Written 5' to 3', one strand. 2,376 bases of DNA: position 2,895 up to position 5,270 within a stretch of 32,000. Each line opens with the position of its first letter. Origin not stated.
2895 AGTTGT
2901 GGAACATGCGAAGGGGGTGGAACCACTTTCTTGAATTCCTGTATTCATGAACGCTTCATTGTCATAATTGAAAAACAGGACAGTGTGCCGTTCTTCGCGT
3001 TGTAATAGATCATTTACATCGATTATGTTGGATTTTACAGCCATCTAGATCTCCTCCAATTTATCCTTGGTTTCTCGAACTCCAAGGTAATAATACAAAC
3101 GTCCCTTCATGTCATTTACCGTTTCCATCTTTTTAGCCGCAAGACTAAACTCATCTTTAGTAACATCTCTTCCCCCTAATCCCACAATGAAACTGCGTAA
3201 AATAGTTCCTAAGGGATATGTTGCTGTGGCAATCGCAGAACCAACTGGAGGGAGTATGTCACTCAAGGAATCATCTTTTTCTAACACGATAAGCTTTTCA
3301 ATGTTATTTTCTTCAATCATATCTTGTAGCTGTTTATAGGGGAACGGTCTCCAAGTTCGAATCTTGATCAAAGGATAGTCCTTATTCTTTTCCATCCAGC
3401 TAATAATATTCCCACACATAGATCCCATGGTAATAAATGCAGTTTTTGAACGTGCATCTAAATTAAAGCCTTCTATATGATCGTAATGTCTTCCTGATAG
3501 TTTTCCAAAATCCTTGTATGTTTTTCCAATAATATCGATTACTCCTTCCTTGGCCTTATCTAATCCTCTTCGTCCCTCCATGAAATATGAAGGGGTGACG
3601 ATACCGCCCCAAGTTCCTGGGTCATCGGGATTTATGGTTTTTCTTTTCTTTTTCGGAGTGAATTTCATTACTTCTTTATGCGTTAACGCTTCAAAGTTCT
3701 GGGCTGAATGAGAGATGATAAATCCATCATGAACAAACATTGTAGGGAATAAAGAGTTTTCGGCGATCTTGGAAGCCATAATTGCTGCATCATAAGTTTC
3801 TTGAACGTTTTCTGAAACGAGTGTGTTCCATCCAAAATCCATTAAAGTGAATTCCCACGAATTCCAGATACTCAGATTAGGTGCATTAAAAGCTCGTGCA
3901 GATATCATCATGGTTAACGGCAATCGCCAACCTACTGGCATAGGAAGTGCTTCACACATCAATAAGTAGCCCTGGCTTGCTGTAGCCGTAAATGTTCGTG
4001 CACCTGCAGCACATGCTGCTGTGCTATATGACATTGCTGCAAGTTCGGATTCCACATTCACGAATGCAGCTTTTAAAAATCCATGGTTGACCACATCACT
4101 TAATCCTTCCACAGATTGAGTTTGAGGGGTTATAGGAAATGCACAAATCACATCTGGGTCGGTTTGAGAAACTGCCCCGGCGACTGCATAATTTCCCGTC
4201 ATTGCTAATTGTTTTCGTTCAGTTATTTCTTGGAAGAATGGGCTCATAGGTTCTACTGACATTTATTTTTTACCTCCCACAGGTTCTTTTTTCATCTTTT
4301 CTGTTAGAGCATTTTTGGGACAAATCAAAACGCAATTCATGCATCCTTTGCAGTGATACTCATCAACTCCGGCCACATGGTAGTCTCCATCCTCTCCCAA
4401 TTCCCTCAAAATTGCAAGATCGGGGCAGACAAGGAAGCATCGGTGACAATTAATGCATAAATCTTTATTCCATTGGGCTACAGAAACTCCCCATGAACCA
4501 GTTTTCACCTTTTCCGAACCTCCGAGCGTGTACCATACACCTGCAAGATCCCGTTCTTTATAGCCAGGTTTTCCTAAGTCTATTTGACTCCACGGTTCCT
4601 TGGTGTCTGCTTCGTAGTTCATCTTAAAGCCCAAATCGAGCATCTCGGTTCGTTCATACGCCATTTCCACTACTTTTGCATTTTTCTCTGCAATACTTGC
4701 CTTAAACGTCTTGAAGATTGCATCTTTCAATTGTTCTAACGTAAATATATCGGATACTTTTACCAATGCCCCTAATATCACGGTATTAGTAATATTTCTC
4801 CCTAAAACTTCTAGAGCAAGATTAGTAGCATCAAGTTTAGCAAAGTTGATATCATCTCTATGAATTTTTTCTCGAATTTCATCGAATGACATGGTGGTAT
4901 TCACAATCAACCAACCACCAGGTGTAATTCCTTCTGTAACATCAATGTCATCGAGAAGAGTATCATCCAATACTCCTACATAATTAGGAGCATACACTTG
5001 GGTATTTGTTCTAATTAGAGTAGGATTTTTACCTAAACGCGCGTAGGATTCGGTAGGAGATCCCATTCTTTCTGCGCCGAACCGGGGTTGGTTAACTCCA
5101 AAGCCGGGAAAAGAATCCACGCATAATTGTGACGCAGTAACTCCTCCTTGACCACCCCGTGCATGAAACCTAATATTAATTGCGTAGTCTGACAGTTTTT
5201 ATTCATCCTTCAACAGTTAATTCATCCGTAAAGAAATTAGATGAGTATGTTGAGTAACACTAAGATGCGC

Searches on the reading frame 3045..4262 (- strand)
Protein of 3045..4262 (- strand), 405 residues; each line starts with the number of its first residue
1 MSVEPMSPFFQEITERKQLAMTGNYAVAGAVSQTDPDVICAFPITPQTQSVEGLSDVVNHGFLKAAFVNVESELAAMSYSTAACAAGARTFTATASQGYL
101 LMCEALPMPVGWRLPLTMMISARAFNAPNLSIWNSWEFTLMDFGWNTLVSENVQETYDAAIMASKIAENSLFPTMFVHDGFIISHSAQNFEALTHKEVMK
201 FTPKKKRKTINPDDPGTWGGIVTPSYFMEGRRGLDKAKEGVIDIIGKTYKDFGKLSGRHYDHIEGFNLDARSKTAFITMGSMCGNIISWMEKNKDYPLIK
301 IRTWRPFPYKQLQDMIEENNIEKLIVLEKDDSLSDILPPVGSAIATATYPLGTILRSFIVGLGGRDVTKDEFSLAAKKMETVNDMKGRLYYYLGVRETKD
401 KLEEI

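Call 3: search_protein_families(library=pfam, proteins=[window:3045-4262:-], max_evalue=0.1)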
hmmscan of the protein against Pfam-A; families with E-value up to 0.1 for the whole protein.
window:3045-4262:- (405 aa): 2 families
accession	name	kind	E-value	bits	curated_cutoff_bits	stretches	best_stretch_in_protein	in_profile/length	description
PF01855.24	POR_N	-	1.9e-52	178.8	27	1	31-241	3-222/231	Pyruvate flavodoxin/ferredoxin oxidoreductase, thiamine diP-bdg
PF17147.9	PFOR_II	-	2.1e-10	41.3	27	1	274-371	3-101/102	Pyruvate:ferredoxin oxidoreductase core domain II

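Call 4: search_protein_families(library=ncbifam, proteins=[window:3045-4262:-], max_evalue=0.1)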
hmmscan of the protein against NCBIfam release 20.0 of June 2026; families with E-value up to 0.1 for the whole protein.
window:3045-4262:- (405 aa): 13 families
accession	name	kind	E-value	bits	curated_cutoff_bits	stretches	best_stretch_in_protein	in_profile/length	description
NF040682.1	PorA_Arch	equivalog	3e-85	286.5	550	1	19-395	4-385/387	pyruvate synthase subunit PorA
NF006233.0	PRK08367.1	equivalog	9.5e-67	225.5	625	1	20-373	6-366/394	pyruvate ferredoxin oxidoreductase subunit alpha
NF007201.0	PRK09622.1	equivalog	2.1e-62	211.3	590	1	20-380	12-379/405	2-oxoacid:ferredoxin oxidoreductase subunit alpha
NF006232.0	PRK08366.1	equivalog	1.2e-60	205.2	646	1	20-384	9-379/394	2-ketoisovalerate ferredoxin oxidoreductase subunit alpha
NF045764.1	PhenlGlyoxDHPadG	equivalog_domain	3.8e-49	167.2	700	1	18-380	2-380/398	NADH-dependent phenylglyoxylate dehydrogenase subunit alpha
NF045791.1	OxalOxredalpha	equivalog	1.6e-39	136.1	500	1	19-383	5-379/395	oxalate oxidoreductase subunit alpha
TIGR02176.1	pyruv_ox_red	equivalog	1.5e-33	115.8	911.35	1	20-329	3-325/1167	pyruvate:ferredoxin (flavodoxin) oxidoreductase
TIGR03710.1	OAFO_sf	subfamily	1.1e-18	67.2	482.75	1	14-123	189-296/561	2-oxoacid:acceptor oxidoreductase subunit alpha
NF005507.0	PRK07119.1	subfamily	3.6e-16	58.9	399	1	17-119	3-103/352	3-methyl-2-oxobutanoate dehydrogenase subunit VorB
NF006412.0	PRK08659.1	equivalog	6.7e-16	58.4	411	1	17-328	4-333/378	2-oxoacid:acceptor oxidoreductase subunit alpha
NF041170.1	Oxoac_fdxalpha_Archa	equivalog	5.1e-12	44.9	800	2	15-108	232-334/636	2-oxoacid:ferredoxin oxidoreductase subunit alpha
NF007206.0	PRK09627.1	equivalog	1.5e-09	37.3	579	1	19-208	4-197/375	2-oxoglutarate synthase subunit alpha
TIGR03336.1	IOR_alpha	equivalog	1.3e-05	23.8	650.9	1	20-94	4-76/595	indolepyruvate ferredoxin oxidoreductase subunit alpha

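Call 51: search_solved_structures(query=window:3045-4262:-, max_evalue=1e-10, show_alignments=5)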
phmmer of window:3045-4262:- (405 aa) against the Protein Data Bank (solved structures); distinct sequences matched with E-value up to 1e-10: 5.
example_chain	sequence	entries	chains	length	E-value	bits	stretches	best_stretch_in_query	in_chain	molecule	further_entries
9bt4_B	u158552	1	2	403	6.6e-53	182.9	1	15-335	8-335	Pyruvate:Ferredoxin Oxidoreductase, subunit alpha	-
5c4i_A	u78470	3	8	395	1.2e-29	106.2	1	21-382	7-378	Oxalate oxidoreductase subunit alpha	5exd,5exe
7plm_A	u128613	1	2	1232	2.5e-25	92.1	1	16-311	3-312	Pyruvate:ferredoxin oxidoreductase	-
1b0p_A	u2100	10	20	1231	2.8e-25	91.9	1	17-311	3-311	PROTEIN (PYRUVATE-FERREDOXIN OXIDOREDUCTASE) | Pyruvate-Ferredoxin Oxidoreductase | PYRUVATE FERREDOXIN OXIDOREDUCTASE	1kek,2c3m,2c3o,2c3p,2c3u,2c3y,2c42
6cin_A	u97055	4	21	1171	5.8e-25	90.9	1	21-348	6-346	PYRUVATE-FERREDOXIN OXIDOREDUCTASE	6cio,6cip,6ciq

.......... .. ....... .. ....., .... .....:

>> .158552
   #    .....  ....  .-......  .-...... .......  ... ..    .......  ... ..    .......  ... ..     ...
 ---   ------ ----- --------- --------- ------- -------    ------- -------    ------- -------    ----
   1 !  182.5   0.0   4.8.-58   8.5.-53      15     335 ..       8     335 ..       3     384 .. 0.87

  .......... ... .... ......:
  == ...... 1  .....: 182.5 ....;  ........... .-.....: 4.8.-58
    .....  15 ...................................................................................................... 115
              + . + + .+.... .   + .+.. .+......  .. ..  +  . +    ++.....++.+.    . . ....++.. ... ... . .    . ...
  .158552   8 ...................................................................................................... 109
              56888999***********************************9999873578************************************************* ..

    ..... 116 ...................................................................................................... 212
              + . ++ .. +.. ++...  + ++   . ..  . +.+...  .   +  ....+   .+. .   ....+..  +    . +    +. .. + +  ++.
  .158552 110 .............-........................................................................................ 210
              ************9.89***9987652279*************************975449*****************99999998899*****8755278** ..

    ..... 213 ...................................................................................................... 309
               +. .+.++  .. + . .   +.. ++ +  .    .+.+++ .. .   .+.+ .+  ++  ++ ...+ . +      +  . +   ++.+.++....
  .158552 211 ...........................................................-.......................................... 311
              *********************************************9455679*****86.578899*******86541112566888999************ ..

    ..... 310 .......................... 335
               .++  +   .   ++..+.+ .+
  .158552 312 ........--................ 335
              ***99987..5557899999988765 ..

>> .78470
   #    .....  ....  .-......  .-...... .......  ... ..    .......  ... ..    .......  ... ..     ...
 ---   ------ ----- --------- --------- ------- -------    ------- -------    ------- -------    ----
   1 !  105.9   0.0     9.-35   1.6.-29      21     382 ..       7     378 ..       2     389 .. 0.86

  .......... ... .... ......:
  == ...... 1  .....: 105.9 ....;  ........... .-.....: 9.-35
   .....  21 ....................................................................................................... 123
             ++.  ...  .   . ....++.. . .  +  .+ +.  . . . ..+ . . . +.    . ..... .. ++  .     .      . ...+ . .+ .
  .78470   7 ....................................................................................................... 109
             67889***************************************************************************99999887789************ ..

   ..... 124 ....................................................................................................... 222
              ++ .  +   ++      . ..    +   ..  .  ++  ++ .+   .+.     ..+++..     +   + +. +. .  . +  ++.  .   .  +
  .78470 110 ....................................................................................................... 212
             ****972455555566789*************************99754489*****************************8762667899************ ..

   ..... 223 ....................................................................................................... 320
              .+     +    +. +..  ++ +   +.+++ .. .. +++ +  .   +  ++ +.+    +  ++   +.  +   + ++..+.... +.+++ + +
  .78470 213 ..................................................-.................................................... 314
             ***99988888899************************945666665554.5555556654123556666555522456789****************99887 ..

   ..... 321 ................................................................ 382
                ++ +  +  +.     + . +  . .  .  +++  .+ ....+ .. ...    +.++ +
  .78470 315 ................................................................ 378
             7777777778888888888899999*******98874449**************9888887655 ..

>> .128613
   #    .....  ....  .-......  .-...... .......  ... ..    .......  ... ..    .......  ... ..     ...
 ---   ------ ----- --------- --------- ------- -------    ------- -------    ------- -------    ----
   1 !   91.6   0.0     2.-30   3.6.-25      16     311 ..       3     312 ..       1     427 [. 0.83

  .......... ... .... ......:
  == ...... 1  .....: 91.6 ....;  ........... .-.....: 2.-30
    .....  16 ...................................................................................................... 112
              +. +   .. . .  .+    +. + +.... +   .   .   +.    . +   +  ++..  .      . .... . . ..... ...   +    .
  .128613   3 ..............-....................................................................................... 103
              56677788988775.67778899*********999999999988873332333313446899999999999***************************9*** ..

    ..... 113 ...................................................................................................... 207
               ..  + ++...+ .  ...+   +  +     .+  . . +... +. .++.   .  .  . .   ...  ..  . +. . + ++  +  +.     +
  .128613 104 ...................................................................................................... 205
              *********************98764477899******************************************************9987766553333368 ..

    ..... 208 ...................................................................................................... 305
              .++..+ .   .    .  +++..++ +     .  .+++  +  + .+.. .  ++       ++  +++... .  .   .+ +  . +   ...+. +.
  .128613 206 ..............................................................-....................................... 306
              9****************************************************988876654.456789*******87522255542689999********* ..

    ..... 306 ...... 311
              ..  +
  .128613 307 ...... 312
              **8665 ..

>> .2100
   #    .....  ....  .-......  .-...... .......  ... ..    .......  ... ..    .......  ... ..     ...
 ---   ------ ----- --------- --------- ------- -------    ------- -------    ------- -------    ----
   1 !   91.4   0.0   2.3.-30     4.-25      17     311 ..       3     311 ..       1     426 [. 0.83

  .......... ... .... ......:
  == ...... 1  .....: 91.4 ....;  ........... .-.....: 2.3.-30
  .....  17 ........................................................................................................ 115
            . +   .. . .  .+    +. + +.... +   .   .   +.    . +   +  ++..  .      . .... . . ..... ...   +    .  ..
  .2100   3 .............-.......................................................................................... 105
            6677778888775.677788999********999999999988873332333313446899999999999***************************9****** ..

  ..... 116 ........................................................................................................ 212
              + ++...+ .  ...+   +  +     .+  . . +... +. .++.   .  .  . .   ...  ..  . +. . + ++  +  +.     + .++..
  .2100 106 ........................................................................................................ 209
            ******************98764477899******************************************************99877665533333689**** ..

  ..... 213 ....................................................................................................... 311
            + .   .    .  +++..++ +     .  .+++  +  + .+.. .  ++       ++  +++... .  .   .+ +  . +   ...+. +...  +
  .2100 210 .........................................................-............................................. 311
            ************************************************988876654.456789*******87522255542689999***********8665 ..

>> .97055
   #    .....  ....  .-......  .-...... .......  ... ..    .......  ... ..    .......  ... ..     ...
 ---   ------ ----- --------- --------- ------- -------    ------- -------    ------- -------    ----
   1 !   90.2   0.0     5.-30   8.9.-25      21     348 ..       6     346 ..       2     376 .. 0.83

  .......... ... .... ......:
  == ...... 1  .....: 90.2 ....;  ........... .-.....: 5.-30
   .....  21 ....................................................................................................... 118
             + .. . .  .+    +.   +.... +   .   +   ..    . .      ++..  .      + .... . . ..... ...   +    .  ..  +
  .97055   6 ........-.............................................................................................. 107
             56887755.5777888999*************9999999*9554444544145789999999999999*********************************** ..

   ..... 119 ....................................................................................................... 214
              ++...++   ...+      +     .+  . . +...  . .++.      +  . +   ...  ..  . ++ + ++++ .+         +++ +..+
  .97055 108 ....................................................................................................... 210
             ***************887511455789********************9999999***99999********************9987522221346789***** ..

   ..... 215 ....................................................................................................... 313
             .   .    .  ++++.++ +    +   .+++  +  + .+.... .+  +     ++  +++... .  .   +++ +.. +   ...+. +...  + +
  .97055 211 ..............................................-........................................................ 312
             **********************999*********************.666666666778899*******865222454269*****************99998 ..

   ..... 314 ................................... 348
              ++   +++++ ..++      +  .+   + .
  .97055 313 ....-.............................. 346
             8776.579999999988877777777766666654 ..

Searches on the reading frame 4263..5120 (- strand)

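Call 3: search_protein_families(library=pfam, proteins=[window:4263-5120:-], max_evalue=0.1)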
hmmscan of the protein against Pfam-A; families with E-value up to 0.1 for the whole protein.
window:4263-5120:- (285 aa): 17 families
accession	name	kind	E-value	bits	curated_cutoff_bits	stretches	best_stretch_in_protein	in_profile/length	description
PF01558.24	POR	-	2.1e-25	90.3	27.4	1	11-156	26-173/173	Pyruvate ferredoxin/flavodoxin oxidoreductase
PF00037.32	Fer4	-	3.6e-12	46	21.1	2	216-237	2-23/24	4Fe-4S binding domain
PF12837.12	Fer4_6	-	7.5e-10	38.7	25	2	214-237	1-24/24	4Fe-4S binding domain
PF14697.11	Fer4_21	-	1.1e-08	35.5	35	1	216-272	2-57/59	4Fe-4S dicluster domain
PF12838.12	Fer4_7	-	3.2e-08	34.3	27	3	222-271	2-52/52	4Fe-4S dicluster domain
PF13484.11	Fer4_16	-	2.2e-07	32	30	2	256-277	1-21/66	4Fe-4S double cluster binding domain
PF13187.11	Fer4_9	-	3.4e-07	30.6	27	2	222-271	2-51/52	4Fe-4S dicluster domain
PF13237.11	Fer4_10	-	3.9e-07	30.3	25.5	2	218-268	5-53/53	4Fe-4S dicluster domain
PF12797.12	Fer4_2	-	2.5e-06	27.5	24.5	2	218-233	6-21/22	4Fe-4S binding domain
PF12800.12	Fer4_4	-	6.4e-05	23.4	24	2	220-233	2-15/17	4Fe-4S binding domain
PF25160.1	LdpA_Fe-S-bd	-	0.00033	20.8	27.6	1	224-275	4-46/49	LdpA Fe-S cluster-binding domain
PF12798.12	Fer4_3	-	0.00058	20.9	27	0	257-271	1-15/15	4Fe-4S binding domain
PF13370.11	Fer4_13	-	0.0096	17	24.5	0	219-235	3-19/58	4Fe-4S single cluster domain of Ferredoxin I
PF13183.11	Fer4_8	-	0.011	16.8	27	0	221-270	4-67/68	4Fe-4S dicluster domain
PF13459.11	Fer4_15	-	0.02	16.1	22.4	0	252-270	3-21/66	4Fe-4S single cluster domain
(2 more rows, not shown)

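Call 4: search_protein_families(library=ncbifam, proteins=[window:4263-5120:-], max_evalue=0.1)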
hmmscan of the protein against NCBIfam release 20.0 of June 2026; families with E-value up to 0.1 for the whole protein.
window:4263-5120:- (285 aa): 90 families (the best 25 are shown)
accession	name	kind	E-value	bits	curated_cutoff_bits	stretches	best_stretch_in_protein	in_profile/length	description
NF006321.0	PRK08534.1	equivalog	4.9e-41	140.4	225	1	9-158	33-177/181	pyruvate ferredoxin oxidoreductase subunit gamma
NF010632.0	PRK14029.1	equivalog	8.8e-39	133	335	1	12-162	36-184/185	pyruvate/ketoisovalerate ferredoxin oxidoreductase subunit gamma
TIGR02175.1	PorC_KorC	subfamily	6.5e-38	130.3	81.1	1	10-158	34-175/177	2-oxoacid:acceptor oxidoreductase, gamma subunit, pyruvate/2-ketoisovalerate family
NF040683.1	PorC_Meth_Thtga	equivalog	4.8e-36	124.1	270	1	11-159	35-174/177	pyruvate synthase subunit PorC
NF045762.1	PhenlGlyoxDHPadE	equivalog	1.9e-25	89.8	300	1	9-163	33-184/187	NADH-dependent phenylglyoxylate dehydrogenase subunit gamma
NF045790.1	OxalOxreddelta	equivalog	1e-24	87.3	230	1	17-274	57-308/316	oxalate oxidoreductase subunit delta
TIGR02176.1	pyruv_ox_red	equivalog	2.5e-17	62.1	911.35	2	17-175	454-615/1167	pyruvate:ferredoxin (flavodoxin) oxidoreductase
NF007204.0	PRK09625.1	equivalog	4.9e-17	62.2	125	1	200-276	39-110/133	pyruvate flavodoxin oxidoreductase subunit delta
NF040684.1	PorD_Arch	equivalog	1.2e-15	57.3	120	1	194-275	6-82/85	pyruvate synthase subunit PorD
NF004497.0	PRK05844.1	equivalog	3.4e-15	56.1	243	1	14-157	38-184/186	pyruvate flavodoxin oxidoreductase subunit gamma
TIGR02179.1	PorD_KorD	subfamily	5.4e-15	55.3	60.05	1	202-274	7-74/78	2-oxoacid:acceptor oxidoreductase, delta subunit, pyruvate/2-ketoisovalerate family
NF007203.0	PRK09624.1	equivalog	2.2e-13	50.3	171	1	187-273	17-99/105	pyuvate ferredoxin oxidoreductase subunit delta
NF007202.0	PRK09623.1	equivalog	1.4e-08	35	166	1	198-275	29-101/105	3-methyl-2-oxobutanoate dehydrogenase subunit delta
NF006183.0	PRK08318.1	equivalog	7.3e-08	31.6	335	1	213-274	335-396/422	NAD-dependent dihydropyrimidine dehydrogenase subunit PreA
NF007013.0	PRK09477.1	equivalog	1.2e-07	31.1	234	1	212-277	216-279/286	quinol dehydrogenase ferredoxin subunit NapH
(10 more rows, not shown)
